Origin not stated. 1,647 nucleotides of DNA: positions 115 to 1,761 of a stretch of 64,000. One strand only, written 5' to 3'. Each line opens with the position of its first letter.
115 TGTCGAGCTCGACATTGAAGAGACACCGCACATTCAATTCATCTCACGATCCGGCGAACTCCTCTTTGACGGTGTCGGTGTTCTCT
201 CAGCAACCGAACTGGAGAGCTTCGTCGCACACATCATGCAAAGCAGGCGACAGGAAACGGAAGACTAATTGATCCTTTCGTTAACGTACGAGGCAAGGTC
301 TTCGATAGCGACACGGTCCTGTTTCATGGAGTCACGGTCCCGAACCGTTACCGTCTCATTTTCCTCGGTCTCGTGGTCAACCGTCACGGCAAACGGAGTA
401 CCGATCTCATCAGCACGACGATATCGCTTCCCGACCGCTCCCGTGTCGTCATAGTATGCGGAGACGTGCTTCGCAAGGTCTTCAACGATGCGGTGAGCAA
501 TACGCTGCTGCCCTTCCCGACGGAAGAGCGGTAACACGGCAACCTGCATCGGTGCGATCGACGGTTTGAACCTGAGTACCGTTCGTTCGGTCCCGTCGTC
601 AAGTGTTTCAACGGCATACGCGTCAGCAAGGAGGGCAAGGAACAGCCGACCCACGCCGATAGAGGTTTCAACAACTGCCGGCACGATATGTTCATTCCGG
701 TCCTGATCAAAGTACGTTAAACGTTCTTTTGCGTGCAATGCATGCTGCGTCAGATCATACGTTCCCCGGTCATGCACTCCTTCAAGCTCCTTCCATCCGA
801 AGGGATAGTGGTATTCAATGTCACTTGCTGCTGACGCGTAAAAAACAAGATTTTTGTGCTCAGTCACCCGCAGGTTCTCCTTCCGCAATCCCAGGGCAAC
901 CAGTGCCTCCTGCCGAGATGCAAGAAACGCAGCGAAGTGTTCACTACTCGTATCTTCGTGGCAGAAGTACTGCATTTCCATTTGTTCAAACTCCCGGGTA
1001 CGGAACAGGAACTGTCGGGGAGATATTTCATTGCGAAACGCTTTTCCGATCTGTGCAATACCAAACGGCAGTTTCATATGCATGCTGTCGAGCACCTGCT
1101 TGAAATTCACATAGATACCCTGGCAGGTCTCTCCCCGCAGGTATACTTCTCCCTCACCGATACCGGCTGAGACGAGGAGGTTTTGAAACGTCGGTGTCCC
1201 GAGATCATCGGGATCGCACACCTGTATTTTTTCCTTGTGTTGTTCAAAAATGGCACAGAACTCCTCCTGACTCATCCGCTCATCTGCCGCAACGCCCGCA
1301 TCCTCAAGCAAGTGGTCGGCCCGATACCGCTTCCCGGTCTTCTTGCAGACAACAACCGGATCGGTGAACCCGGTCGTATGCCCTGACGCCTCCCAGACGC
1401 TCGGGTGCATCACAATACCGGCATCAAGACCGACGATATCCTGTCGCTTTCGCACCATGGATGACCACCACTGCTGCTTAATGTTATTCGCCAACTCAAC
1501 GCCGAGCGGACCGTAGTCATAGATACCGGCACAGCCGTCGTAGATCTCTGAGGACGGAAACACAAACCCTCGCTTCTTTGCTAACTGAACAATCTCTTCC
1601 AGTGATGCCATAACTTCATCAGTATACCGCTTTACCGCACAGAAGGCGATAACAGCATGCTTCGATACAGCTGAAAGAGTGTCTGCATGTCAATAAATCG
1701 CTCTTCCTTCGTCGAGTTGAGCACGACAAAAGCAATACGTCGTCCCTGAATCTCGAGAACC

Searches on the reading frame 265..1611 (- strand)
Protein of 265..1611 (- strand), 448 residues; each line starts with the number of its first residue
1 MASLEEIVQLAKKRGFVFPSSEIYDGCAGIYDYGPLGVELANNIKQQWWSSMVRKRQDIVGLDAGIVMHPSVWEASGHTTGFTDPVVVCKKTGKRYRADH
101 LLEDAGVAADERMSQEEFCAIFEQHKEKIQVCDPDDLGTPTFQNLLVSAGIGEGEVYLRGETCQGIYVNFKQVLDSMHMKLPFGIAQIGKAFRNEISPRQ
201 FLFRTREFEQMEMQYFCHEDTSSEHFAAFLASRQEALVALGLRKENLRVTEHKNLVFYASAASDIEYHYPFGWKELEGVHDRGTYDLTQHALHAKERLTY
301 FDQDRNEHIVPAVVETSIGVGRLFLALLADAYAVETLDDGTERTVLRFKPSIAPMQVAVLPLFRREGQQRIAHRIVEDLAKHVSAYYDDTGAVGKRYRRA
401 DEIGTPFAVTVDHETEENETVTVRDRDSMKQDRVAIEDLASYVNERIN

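Call 67: search_protein_families(library=pfam, proteins=[window:265-1611:-], max_evalue=0.0001)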
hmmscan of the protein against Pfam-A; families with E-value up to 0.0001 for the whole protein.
window:265-1611:- (448 aa): 2 families
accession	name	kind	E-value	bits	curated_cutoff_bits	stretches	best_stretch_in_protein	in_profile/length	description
PF03129.25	HGTP_anticodon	-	1.6e-20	73.5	21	1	356-445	1-93/94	Anticodon binding domain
PF00587.30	tRNA-synt_2b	-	4.3e-16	59.9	29.3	1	154-329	9-177/179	tRNA synthetase class II core domain (G, H, P, S and T)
